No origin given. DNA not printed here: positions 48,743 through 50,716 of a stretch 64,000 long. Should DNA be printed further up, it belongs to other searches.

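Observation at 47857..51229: rex translationally coupled to cobA-hemD; hemA, hemC, hemB and hemL absent from their conserved slots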

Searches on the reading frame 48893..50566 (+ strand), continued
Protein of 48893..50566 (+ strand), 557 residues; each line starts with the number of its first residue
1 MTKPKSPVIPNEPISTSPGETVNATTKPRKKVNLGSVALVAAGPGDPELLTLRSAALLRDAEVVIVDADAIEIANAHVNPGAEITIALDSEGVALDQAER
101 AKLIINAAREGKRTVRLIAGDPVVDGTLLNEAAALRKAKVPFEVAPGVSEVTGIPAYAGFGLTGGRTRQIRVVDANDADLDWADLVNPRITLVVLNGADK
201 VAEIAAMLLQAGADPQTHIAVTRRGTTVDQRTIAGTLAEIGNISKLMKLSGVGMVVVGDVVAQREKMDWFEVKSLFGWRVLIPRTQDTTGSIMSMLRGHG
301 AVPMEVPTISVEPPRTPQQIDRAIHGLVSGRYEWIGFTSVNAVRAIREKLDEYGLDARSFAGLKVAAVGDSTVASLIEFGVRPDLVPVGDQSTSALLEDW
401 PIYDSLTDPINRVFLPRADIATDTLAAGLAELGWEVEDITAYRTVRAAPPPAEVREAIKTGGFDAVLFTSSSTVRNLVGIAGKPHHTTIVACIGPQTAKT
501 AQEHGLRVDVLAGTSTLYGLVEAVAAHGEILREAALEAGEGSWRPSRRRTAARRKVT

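Call 47: find_homologous_proteins(query=window:48893-50563:+, max_evalue=1e-20)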
Query window:48893-50563:+ (557 aa): 8000 proteins with E <= 1e-20 among 8000 candidates; the best 120 are listed.
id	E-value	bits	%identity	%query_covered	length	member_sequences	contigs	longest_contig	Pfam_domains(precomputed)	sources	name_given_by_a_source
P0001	0.0e+0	1205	100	100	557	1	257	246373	PF00590.26,PF02602.21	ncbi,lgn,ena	-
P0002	0.0e+0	1203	100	100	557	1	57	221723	PF00590.26,PF02602.21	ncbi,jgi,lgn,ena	-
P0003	0.0e+0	1202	100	100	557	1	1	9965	PF00590.26,PF02602.21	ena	-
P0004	0.0e+0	1202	100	100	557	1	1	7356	PF00590.26,PF02602.21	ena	-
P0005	0.0e+0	1201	100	100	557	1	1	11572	PF00590.26,PF02602.21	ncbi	-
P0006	0.0e+0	1201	100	100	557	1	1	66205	PF00590.26,PF02602.21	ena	-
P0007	0.0e+0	1201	100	100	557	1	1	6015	PF00590.26,PF02602.21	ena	-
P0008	0.0e+0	1199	99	100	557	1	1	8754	PF00590.26,PF02602.21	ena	-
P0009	0.0e+0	1198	100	100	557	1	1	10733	PF00590.26,PF02602.21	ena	-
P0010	0.0e+0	1190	99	100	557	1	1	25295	PF00590.26,PF02602.21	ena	-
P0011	0.0e+0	1162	96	100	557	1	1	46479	PF00590.26,PF02602.21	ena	-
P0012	0.0e+0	1161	96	100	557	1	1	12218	PF00590.26,PF02602.21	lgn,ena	-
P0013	0.0e+0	1154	100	96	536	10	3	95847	PF00590.26,PF02602.21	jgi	jgi:uroporphyrinogen III methyltransferase/synthase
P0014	0.0e+0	1145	99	96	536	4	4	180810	PF00590.26,PF02602.21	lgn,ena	-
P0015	0.0e+0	1143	94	100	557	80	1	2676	PF00590.26,PF02602.21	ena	-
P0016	0.0e+0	1134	93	100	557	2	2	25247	PF00590.26,PF02602.21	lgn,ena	-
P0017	0.0e+0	1131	93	100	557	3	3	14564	PF00590.26,PF02602.21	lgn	-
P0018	0.0e+0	1131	93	100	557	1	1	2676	PF00590.26,PF02602.21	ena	-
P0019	0.0e+0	1123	93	100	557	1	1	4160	PF00590.26,PF02602.21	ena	-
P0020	1.8e-276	936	80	96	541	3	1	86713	PF00590.26,PF02602.21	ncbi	-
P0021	2.1e-275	932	80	96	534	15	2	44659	PF00590.26,PF02602.21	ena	-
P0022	1.0e-274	930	79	96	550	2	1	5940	PF00590.26,PF02602.21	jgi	-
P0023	2.7e-274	929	78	97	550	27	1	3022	PF00590.26,PF02602.21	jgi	jgi:uroporphyrinogen III methyltransferase/synthase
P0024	3.7e-274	928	78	97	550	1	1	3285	PF00590.26,PF02602.21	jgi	jgi:uroporphyrinogen III methyltransferase/synthase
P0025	4.0e-274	928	78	97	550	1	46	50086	PF00590.26,PF02602.21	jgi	jgi:uroporphyrinogen III methyltransferase/synthase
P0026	6.5e-274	927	78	97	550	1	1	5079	PF00590.26,PF02602.21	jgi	jgi:uroporphyrinogen III methyltransferase/synthase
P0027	1.7e-273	926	80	96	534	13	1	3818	PF00590.26,PF02602.21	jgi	-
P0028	1.8e-273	926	78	98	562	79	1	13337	PF00590.26,PF02602.21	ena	-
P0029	3.9e-273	925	78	97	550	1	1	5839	PF00590.26,PF02602.21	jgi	jgi:uroporphyrinogen III methyltransferase/synthase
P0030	4.4e-273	925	80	95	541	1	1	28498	PF00590.26,PF02602.21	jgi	jgi:uroporphyrinogen III methyltransferase/synthase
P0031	4.4e-273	925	80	95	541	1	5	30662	PF00590.26,PF02602.21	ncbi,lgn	-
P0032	3.9e-272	922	78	97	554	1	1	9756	PF00590.26,PF02602.21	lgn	-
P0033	4.5e-272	921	79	96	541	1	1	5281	PF00590.26,PF02602.21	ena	-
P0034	9.8e-272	920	79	95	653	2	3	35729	PF00590.26,PF02602.21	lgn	-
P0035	1.5e-271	920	77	98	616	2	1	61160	PF00590.26,PF02602.21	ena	-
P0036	2.7e-271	919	79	95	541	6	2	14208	PF00590.26,PF02602.21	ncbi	-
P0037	4.6e-271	918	79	95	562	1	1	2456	PF00590.26,PF02602.21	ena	-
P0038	2.8e-269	912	77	93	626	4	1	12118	PF00590.26,PF02602.21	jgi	jgi:uroporphyrinogen III methyltransferase/synthase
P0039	2.9e-269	912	75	97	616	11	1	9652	PF00590.26,PF02602.21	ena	-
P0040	3.6e-269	912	78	93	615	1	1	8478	PF00590.26,PF02602.21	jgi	jgi:uroporphyrinogen III methyltransferase / synthase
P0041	4.5e-269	912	77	94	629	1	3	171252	PF00590.26,PF02602.21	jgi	jgi:uroporphyrinogen III methyltransferase/synthase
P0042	5.3e-269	911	75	97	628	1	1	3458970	PF00590.26,PF02602.21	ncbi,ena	-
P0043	5.7e-269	911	78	95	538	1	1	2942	PF00590.26,PF02602.21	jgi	jgi:uroporphyrinogen III methyltransferase/synthase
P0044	7.3e-269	911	75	97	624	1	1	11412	PF00590.26,PF02602.21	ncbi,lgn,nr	ncbi:MAG: bifunctional uroporphyrinogen-III C-methyltransferase/uroporphyrinogen-III synthase [Actin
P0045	7.5e-269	911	77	93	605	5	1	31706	PF00590.26,PF02602.21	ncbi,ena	-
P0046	7.7e-269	911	78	95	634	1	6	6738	PF00590.26,PF02602.21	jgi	jgi:uroporphyrinogen III methyltransferase/synthase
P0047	1.1e-268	910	78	95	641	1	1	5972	PF00590.26,PF02602.21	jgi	jgi:uroporphyrinogen III methyltransferase/synthase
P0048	1.7e-268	910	75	97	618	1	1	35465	PF00590.26,PF02602.21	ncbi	-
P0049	2.1e-268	909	77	93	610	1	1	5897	PF00590.26,PF02602.21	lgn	-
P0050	3.1e-268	909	77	93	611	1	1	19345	PF00590.26,PF02602.21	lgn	-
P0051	3.2e-268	909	77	93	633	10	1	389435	PF00590.26,PF02602.21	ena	-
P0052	5.4e-268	908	76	95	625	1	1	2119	PF00590.26,PF02602.21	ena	-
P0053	5.6e-268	908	78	95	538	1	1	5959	PF00590.26,PF02602.21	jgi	jgi:uroporphyrinogen III methyltransferase/synthase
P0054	6.6e-268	908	78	94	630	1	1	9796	PF00590.26,PF02602.21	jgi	jgi:uroporphyrinogen III methyltransferase/synthase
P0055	7.0e-268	908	78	93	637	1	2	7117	PF00590.26,PF02602.21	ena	-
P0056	7.9e-268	907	77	92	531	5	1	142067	PF00590.26,PF02602.21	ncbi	ncbi:MAG: bifunctional uroporphyrinogen-III C-methyltransferase/uroporphyrinogen-III synthase [Candi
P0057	9.7e-268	907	78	93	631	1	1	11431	PF00590.26,PF02602.21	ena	-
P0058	1.0e-267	907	77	96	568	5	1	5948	PF00590.26,PF02602.21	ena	-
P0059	1.7e-267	906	78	93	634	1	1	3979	PF00590.26,PF02602.21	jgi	jgi:uroporphyrinogen III methyltransferase/synthase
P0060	2.1e-267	906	77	96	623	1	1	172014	PF00590.26,PF02602.21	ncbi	-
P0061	2.3e-267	906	78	96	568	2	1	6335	PF00590.26,PF02602.21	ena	-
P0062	6.6e-267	904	77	93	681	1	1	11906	PF00590.26,PF02602.21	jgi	jgi:uroporphyrinogen III methyltransferase/synthase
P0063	9.9e-267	904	77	93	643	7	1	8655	PF00590.26,PF02602.21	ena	-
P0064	1.0e-266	904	77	94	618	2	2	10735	PF00590.26,PF02602.21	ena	-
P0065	1.2e-266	904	77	96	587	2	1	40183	PF00590.26,PF02602.21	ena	-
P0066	1.3e-266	903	75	96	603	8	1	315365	PF00590.26,PF02602.21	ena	-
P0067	1.5e-266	903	74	97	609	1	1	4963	PF00590.26,PF02602.21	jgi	jgi:uroporphyrinogen III methyltransferase / synthase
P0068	2.6e-266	902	76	95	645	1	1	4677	PF00590.26,PF02602.21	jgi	jgi:uroporphyrinogen III methyltransferase/synthase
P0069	3.0e-266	902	77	93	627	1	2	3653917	PF00590.26,PF02602.21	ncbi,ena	-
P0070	3.1e-266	902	77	93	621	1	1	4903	PF00590.26,PF02602.21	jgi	jgi:uroporphyrinogen III methyltransferase/synthase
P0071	4.1e-266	902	77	93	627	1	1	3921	PF00590.26,PF02602.21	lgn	-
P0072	5.1e-266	901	76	94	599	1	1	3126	PF00590.26,PF02602.21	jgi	jgi:uroporphyrinogen III methyltransferase/synthase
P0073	6.7e-266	901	77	93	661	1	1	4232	PF00590.26,PF02602.21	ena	-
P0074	7.3e-266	901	77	93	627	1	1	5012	PF00590.26,PF02602.21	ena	-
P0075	7.9e-266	901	77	93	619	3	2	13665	PF00590.26,PF02602.21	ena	-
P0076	8.0e-266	901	77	93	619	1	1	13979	PF00590.26,PF02602.21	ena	-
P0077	1.1e-265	900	74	98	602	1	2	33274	PF00590.26,PF02602.21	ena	-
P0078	1.3e-265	900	77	95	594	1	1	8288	PF00590.26,PF02602.21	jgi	jgi:uroporphyrinogen III methyltransferase/synthase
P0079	3.1e-265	899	78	94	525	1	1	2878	PF00590.26,PF02602.21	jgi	jgi:uroporphyrinogen III methyltransferase/synthase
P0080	3.4e-265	899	77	95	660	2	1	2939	PF00590.26,PF02602.21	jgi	jgi:uroporphyrinogen III methyltransferase/synthase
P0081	3.6e-265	899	75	94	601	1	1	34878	PF00590.26,PF02602.21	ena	-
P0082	3.9e-265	899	76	96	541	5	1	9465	PF00590.26,PF02602.21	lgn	-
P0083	4.2e-265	898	75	98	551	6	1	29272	PF00590.26,PF02602.21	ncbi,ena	-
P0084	5.0e-265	898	76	94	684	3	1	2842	PF00590.26,PF02602.21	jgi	jgi:uroporphyrinogen III methyltransferase/synthase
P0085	5.2e-265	898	76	94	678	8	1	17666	PF00590.26,PF02602.21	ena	-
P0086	9.9e-265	897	73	98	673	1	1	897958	PF00590.26,PF02602.21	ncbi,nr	ncbi:MAG: bifunctional uroporphyrinogen-III C-methyltransferase/uroporphyrinogen-III synthase [Actin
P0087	1.0e-264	897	73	98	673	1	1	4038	PF00590.26,PF02602.21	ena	-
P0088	2.5e-264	896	77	94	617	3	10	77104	PF00590.26,PF02602.21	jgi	jgi:uroporphyrinogen III methyltransferase/synthase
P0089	3.4e-264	895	75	94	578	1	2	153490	PF00590.26,PF02602.21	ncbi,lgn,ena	-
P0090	3.5e-264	895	75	97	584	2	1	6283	PF00590.26,PF02602.21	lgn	-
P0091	3.7e-264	895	75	94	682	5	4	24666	PF00590.26,PF02602.21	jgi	jgi:uroporphyrinogen III methyltransferase/synthase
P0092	4.4e-264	895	74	99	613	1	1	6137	PF00590.26,PF02602.21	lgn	-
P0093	6.9e-264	894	75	94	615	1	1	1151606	PF00590.26,PF02602.21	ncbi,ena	-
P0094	9.7e-264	894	75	94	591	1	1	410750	PF00590.26,PF02602.21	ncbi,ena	-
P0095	2.8e-263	892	76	92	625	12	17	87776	PF00590.26,PF02602.21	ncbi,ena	-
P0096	3.0e-263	892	76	92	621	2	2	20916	PF00590.26,PF02602.21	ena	-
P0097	7.2e-263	891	76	93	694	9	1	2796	PF00590.26,PF02602.21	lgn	-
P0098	1.5e-262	890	76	92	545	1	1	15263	PF00590.26,PF02602.21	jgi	jgi:uroporphyrinogen III methyltransferase/synthase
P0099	2.0e-262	890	74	95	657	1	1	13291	PF00590.26,PF02602.21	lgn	-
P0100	3.1e-262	889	76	93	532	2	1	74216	PF00590.26,PF02602.21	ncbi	ncbi:MAG: bifunctional uroporphyrinogen-III C-methyltransferase/uroporphyrinogen-III synthase [Actin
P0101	4.1e-262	889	73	98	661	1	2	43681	PF00590.26,PF02095.22,PF02602.21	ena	-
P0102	8.6e-262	887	76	94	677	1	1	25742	PF00590.26,PF02602.21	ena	-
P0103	9.8e-262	887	73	99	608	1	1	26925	PF00590.26,PF02602.21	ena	-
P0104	1.1e-261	887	75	99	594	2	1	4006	PF00590.26,PF02602.21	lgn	-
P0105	6.3e-261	885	75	94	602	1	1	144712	PF00590.26,PF02602.21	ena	-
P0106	6.9e-261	885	74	93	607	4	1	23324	PF00590.26,PF02602.21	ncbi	-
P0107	1.9e-260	883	75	96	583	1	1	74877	PF00590.26,PF02602.21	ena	-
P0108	2.7e-260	883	74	96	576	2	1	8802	PF00590.26,PF02602.21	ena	-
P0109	6.6e-260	881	77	94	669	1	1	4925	PF00590.26,PF02602.21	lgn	-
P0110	7.0e-260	881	76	93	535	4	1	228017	PF00590.26,PF02602.21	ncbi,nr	ncbi:MAG: bifunctional uroporphyrinogen-III C-methyltransferase/uroporphyrinogen-III synthase [Actin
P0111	2.0e-259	880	72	99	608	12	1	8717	PF00590.26,PF02602.21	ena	-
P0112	2.2e-259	880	75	97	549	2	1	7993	PF00590.26,PF02602.21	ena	-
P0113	3.4e-259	879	73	96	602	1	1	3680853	PF00590.26,PF02602.21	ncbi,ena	-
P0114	5.0e-259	878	76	96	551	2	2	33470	PF00590.26,PF02602.21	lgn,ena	-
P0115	8.7e-259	878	72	99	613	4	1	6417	PF00590.26,PF02602.21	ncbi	-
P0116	1.5e-258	877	73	97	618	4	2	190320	PF00590.26,PF02602.21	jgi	jgi:uroporphyrinogen III methyltransferase/synthase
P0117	1.5e-258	877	76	92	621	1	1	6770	PF00590.26,PF02602.21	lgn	-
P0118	1.8e-258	877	75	93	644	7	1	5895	PF00590.26,PF02602.21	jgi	jgi:uroporphyrinogen III methyltransferase/synthase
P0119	2.4e-258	876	73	98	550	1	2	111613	PF00590.26,PF02602.21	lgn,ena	-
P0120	4.2e-258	875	76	92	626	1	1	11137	PF00590.26,PF02602.21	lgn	-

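Call 52: search_protein_representatives(protein=window:48893-50563:+)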
Query: 557 residues. Proteins with E-value up to 0.001 (for the whole library): 21386; up to 1e-10: 11499; up to 1e-30: 2172. The best 150 are listed.
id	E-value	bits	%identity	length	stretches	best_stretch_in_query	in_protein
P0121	1.8e-191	653.8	57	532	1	33-557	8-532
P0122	1.3e-189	647.7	56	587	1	5-555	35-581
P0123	2.1e-163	561.2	56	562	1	33-555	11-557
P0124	3.8e-161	553.7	53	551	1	24-555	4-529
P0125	1.4e-154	532.0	54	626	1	13-555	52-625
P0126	8.1e-154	529.5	50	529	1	30-550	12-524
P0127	4.2e-150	517.3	89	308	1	33-305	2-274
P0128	2.8e-144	498.0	49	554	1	16-554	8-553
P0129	3.9e-142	490.9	49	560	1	37-555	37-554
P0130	5.4e-140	483.9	50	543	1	37-555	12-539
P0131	3.9e-138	477.7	51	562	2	79-545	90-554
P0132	1.7e-136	472.4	49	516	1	37-556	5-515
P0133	9.9e-133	459.9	59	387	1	181-557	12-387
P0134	3.5e-132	458.1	45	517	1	34-554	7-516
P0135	3.8e-130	451.4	48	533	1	29-536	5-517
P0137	1.4e-129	449.5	51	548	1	31-526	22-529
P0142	7.4e-122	424.1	44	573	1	35-556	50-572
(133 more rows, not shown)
